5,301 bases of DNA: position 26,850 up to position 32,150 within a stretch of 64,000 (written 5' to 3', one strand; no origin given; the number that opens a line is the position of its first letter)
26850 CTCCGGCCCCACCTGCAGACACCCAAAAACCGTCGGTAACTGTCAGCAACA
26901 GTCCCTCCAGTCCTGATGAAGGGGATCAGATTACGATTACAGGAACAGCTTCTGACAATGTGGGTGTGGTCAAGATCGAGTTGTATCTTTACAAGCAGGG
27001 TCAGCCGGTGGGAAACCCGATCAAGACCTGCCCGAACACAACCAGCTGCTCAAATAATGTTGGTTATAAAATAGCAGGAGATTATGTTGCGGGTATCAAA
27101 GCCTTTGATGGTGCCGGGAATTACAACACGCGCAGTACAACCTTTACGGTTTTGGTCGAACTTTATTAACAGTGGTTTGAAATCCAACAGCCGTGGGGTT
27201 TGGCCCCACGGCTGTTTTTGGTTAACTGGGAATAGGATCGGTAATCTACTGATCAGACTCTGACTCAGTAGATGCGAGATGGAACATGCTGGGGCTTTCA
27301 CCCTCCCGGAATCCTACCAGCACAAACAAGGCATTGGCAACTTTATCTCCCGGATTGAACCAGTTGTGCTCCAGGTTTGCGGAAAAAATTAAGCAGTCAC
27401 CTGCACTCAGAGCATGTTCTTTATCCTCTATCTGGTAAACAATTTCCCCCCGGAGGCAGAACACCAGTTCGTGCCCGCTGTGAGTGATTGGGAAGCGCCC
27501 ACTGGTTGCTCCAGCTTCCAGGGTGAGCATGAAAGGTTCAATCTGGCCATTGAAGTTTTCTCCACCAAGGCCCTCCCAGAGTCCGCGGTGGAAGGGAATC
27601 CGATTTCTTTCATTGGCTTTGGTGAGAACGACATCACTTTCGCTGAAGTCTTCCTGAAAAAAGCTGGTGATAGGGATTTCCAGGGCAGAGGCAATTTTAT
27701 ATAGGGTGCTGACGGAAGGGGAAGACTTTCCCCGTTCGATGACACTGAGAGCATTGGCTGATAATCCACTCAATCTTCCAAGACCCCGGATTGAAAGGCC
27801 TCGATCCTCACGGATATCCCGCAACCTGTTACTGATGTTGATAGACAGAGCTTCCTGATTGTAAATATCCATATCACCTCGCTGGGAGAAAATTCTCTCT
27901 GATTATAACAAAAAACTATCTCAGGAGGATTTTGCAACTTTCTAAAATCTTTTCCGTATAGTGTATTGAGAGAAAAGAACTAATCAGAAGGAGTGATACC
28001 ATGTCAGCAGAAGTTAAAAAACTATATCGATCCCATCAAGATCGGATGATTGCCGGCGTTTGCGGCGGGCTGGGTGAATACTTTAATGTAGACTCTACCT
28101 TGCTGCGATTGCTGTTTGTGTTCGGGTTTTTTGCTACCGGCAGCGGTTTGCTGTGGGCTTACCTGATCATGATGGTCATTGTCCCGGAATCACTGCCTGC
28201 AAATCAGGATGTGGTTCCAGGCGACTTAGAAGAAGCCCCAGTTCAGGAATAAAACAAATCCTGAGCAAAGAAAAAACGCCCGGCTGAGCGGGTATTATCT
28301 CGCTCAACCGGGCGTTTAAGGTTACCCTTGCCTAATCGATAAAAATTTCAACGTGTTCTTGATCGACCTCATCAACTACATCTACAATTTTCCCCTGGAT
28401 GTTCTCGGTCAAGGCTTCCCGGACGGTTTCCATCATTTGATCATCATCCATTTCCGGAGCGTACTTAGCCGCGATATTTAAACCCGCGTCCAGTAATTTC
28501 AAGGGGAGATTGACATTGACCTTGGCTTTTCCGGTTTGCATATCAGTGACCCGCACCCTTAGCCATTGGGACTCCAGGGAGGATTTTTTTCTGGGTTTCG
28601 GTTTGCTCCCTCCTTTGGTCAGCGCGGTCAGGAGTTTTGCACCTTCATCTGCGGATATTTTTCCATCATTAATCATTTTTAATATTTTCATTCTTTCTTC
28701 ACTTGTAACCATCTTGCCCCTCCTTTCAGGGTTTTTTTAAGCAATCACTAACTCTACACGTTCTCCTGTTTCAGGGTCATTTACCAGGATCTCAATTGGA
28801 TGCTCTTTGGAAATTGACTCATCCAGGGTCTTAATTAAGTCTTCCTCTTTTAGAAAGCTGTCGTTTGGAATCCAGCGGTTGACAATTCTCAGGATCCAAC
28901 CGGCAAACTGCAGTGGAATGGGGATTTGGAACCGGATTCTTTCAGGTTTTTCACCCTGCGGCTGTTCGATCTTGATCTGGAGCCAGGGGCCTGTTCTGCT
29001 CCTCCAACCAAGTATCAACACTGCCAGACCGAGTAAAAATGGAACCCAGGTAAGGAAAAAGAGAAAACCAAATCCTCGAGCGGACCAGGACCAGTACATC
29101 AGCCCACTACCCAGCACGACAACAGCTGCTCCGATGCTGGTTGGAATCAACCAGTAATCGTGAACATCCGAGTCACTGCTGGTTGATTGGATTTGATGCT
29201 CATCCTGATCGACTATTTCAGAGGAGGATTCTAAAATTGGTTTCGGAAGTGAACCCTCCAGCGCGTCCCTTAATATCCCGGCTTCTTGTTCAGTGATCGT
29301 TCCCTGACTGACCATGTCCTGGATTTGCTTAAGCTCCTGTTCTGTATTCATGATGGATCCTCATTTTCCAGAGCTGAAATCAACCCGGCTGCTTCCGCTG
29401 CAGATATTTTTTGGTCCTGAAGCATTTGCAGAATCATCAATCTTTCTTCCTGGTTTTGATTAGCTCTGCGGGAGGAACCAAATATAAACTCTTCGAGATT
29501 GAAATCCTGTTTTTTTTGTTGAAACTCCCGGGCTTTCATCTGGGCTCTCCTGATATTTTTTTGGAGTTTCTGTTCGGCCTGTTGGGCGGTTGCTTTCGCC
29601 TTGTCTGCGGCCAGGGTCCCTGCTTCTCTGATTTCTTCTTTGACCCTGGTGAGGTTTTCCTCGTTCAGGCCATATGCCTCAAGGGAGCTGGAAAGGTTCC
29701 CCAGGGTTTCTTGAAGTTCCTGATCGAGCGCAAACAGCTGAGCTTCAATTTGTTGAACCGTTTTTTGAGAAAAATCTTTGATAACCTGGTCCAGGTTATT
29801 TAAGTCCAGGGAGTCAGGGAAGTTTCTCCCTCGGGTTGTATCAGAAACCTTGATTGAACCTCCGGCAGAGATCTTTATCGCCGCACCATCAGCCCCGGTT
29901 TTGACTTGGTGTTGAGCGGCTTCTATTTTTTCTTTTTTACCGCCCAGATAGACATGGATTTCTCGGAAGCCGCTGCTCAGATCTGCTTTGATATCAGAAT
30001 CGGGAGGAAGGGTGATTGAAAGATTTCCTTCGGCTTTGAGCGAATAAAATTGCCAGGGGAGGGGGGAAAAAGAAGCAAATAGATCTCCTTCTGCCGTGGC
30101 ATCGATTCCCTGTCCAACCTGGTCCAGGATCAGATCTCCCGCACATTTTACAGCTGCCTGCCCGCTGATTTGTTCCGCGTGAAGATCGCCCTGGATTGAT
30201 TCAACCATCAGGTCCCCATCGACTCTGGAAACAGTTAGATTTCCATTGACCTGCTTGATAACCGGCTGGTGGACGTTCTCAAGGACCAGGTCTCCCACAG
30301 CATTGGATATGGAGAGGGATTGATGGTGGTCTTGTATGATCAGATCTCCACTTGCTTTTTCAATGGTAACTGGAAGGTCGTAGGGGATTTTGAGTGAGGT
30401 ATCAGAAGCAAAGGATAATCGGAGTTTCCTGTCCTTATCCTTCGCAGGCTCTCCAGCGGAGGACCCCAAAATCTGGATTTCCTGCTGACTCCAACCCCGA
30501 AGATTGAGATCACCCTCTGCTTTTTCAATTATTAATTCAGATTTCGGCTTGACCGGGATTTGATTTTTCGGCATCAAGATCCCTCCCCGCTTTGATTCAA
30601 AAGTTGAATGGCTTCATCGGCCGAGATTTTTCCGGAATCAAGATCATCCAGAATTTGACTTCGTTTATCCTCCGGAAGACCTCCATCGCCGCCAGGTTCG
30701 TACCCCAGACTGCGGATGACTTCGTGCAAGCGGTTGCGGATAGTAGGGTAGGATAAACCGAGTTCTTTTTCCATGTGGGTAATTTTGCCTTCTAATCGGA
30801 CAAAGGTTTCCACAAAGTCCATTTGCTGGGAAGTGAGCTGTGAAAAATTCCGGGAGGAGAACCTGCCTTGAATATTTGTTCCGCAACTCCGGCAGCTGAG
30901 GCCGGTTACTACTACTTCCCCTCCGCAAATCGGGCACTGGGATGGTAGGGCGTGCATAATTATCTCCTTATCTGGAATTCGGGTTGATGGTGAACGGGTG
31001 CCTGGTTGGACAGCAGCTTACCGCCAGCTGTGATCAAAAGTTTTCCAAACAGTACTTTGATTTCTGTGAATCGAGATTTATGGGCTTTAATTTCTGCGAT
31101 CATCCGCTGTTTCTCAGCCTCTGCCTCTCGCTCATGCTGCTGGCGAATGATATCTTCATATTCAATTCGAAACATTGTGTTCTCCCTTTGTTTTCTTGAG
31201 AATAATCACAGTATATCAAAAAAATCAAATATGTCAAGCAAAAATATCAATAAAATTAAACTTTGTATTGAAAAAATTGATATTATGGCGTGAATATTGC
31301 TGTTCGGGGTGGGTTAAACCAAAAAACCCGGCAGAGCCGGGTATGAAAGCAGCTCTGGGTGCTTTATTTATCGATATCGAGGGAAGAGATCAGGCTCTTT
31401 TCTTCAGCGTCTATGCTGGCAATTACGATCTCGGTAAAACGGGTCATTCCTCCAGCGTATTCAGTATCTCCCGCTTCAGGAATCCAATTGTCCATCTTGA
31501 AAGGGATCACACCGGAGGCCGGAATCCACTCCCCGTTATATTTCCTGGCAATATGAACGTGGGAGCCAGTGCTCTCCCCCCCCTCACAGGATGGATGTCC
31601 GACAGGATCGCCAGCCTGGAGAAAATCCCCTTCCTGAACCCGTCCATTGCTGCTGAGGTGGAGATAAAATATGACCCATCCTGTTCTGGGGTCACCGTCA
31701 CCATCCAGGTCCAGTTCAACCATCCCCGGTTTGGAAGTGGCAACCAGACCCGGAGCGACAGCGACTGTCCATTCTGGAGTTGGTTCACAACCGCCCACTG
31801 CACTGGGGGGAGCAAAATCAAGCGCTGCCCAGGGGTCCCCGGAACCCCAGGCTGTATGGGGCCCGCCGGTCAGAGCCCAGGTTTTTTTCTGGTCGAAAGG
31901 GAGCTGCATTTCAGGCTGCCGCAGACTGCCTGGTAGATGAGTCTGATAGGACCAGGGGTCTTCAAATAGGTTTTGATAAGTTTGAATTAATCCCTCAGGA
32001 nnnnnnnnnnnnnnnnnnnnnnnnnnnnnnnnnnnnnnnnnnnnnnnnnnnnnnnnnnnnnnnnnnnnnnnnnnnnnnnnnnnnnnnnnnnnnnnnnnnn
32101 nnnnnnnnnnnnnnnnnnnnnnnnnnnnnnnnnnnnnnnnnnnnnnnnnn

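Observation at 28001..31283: Five-gene DUF2089/DUF4097 operon in which four consecutive proteins carry the same SHOCT-like helix, facing a PspC gene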

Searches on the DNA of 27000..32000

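Call 65: search_rna_families(source=window, start=27000, end=32000, threshold=evalue, max_evalue=1)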
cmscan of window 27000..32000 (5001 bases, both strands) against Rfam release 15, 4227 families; matches with E-value up to 1: 1.
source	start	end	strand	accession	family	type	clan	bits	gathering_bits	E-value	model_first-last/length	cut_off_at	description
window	28181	28314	+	RF02504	Atu_L1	Gene; sRNA;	-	20.5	60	0.14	1-174/174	no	Rhizobiales sRNA Atu_L1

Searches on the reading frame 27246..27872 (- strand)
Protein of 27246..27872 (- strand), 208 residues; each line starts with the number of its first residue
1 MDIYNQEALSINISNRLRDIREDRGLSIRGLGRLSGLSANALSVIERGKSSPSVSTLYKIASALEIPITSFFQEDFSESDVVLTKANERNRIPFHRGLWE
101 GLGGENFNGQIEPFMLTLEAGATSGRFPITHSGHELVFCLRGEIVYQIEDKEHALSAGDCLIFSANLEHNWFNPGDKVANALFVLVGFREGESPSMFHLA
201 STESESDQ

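Call 3: search_protein_families(library=pfam, proteins=[window:27246-27872:-], max_evalue=1)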
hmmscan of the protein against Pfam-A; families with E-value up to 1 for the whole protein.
window:27246-27872:- (208 aa): 10 families
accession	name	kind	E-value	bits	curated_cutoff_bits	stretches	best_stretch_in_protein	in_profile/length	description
PF07883.17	Cupin_2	-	8.3e-16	57.9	27.2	1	115-184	2-69/70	Cupin domain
PF01381.28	HTH_3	-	2.1e-13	50.5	23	1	17-69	1-53/55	Helix-turn-helix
PF13560.12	HTH_31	-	3.1e-09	37.5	27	1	15-66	4-56/64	Helix-turn-helix domain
PF12844.13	HTH_19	-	5.7e-08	33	30.2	1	15-73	2-60/64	Helix-turn-helix domain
PF13443.12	HTH_26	-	7.3e-06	26.6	22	1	16-68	1-54/63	Cro/C1-type HTH DNA-binding domain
PF02311.25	AraC_binding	-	3.4e-05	24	21.1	1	120-170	9-60/135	AraC-like ligand binding domain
PF05899.18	Cupin_3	-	8.5e-05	22.6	23.5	1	121-171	13-64/74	EutQ-like cupin domain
PF13413.12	HTH_25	-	0.043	14.1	24.6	1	16-50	1-35/62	Helix-turn-helix domain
PF21621.3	MPI_cupin_dom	-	0.047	14.1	27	1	135-167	31-63/79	Mannose-6-phosphate isomerase, cupin domain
PF00190.28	Cupin_1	-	0.18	11.8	22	1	127-184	47-112/151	Cupin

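Call 4: search_protein_families(library=ncbifam, proteins=[window:27246-27872:-], max_evalue=1)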
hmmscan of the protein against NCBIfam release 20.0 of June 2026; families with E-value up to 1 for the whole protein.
window:27246-27872:- (208 aa): 18 families
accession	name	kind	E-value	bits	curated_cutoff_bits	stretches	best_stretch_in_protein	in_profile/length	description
NF007408.0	PRK09943.1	equivalog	2.8e-22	79.2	211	1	11-179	6-174/185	HTH-type transcriptional regulator PuuR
NF006015.0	PRK08154.1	subfamily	2.1e-09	37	204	1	8-82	26-101/314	anaerobic benzoate catabolism transcriptional regulator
NF041951.1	phage_RstR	subfamily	1.9e-07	31.3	80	1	12-75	2-65/108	RstR family transcriptional repressor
TIGR03070.1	couple_hipB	subfamily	7.6e-07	29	71.65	1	13-65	3-55/58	type II toxin-antitoxin system Y4mF family antitoxin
NF046032.1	TransRegSlrRBacil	equivalog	8.7e-07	29.1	250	1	17-74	6-64/149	HTH-type transcriptional regulator SlrR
NF010465.0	PRK13890.1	equivalog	1.2e-06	28.6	96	1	13-73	7-66/121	conjugal transfer protein TrbA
NF003162.0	PRK04140.1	equivalog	6.5e-05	22.1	263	1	14-70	128-184/317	transcriptional regulator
NF041677.1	trans_regClgR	equivalog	7.8e-05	22.7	170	1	13-73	9-69/113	transcriptional regulator ClgR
NF007257.0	PRK09706.1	subfamily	0.00029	20.6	101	1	13-69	6-62/135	transcriptional repressor DicA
NF038139.1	Reg_Aceta_RamB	equivalog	0.00042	19.1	700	1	13-75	3-65/465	acetate metabolism transcriptional regulator RamB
TIGR00270.2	TIGR00270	equivalog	0.00049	19.9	110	1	12-75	75-138/159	multiprotein bridging factor aMBF1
TIGR03830.1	CxxCG_CxxCG_HTH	subfamily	0.0018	18.1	61.8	1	10-55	63-108/127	type II TA system antitoxin MqsA family protein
NF050110.1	TransRegBldD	equivalog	0.0045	16.7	250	1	13-74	9-72/162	transcriptional regulator BldD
NF007271.0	PRK09726.1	equivalog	0.0067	16.4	79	1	12-70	12-70/88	type II toxin-antitoxin system antitoxin HipB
NF047948.1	male_kill_WMK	equivalog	0.01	15.3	300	1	10-82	3-76/300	WO male-killing family protein Wmk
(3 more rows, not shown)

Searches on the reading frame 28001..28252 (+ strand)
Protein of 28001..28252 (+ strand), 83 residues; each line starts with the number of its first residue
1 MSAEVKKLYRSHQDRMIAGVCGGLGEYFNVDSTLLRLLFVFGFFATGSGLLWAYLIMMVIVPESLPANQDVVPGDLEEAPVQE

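Call 3: search_protein_families(library=pfam, proteins=[window:28001-28252:+], max_evalue=1)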
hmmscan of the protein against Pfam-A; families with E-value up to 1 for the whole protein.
window:28001-28252:+ (83 aa): 1 family
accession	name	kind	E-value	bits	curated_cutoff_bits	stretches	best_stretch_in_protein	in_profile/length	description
PF04024.17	PspC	-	3.9e-24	84.6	25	1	6-63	1-57/58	PspC domain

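Call 4: search_protein_families(library=ncbifam, proteins=[window:28001-28252:+], max_evalue=1)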
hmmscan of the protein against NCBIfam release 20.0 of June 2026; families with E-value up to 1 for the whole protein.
window:28001-28252:+ (83 aa): 2 families
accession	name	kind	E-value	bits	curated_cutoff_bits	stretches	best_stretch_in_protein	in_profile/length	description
TIGR02978.1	phageshock_pspC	equivalog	3.8e-16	59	104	1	6-68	2-64/121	envelope stress response membrane protein PspC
NF007973.0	PRK10697.1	equivalog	1.7e-10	40.9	136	1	4-68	6-70/119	envelope stress response membrane protein PspC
